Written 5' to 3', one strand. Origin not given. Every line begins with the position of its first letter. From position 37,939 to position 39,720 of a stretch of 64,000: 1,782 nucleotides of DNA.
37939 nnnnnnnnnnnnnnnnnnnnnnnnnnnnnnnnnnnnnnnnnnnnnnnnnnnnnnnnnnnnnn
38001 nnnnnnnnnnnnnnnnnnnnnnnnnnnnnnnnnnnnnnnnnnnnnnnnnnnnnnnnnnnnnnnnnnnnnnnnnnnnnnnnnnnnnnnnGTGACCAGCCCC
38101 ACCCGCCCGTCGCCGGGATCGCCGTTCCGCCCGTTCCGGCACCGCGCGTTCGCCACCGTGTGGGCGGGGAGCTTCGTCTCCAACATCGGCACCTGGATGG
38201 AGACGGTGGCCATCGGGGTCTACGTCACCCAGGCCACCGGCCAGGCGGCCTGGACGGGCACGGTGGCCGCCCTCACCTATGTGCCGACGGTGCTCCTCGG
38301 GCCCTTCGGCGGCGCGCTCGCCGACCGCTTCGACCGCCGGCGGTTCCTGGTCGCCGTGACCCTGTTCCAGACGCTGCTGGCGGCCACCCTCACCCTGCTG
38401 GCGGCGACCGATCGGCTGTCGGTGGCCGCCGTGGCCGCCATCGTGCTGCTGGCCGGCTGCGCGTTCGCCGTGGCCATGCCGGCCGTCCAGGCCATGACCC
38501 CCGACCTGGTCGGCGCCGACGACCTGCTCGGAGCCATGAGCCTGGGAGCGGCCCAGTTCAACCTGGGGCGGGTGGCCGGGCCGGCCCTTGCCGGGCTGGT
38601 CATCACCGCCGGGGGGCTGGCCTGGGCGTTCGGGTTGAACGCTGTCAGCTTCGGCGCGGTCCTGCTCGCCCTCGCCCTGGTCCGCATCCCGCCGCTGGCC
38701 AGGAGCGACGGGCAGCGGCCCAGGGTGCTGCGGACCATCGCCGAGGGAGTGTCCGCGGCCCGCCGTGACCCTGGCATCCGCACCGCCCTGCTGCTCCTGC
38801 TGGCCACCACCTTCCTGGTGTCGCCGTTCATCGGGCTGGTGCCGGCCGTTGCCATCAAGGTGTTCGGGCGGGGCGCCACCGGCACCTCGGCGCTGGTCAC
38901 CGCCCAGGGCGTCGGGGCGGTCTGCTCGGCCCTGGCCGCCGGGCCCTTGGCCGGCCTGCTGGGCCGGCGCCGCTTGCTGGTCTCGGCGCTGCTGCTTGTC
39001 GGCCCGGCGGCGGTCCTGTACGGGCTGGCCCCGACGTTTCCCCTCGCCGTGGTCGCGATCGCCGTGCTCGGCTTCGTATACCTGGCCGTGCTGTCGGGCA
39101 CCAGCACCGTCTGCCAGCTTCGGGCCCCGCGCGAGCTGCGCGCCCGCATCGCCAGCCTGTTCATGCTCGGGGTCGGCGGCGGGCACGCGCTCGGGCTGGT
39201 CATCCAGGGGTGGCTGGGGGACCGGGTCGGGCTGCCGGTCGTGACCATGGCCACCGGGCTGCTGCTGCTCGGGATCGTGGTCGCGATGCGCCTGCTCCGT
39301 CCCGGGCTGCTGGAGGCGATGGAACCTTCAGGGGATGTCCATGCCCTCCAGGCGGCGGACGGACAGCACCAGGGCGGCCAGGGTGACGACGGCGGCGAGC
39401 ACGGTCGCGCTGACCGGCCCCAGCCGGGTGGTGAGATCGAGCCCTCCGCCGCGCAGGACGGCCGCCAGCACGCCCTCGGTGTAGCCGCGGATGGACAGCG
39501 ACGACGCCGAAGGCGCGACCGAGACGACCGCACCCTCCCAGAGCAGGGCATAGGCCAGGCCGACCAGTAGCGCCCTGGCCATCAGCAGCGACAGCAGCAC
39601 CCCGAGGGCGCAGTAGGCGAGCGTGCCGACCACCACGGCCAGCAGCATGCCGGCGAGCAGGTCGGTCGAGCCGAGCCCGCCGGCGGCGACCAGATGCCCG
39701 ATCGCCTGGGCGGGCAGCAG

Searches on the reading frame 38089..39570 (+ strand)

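Call 5: search_protein_families(library=pfam, proteins=[window:38089-39570:+], max_evalue=0.01)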
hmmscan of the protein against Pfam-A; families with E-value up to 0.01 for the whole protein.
window:38089-39570:+ (493 aa): 3 families
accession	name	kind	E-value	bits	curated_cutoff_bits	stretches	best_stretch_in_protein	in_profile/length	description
PF05977.19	MFS_3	-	3.5e-56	191.2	27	1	11-414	2-406/524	Transmembrane secretion effector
PF07690.21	MFS_1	-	5e-36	124.8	33.4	2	24-262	1-235/347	Major Facilitator Superfamily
PF13347.12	MFS_2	-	0.0015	17.6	27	1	16-146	221-348/427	MFS/sugar transport protein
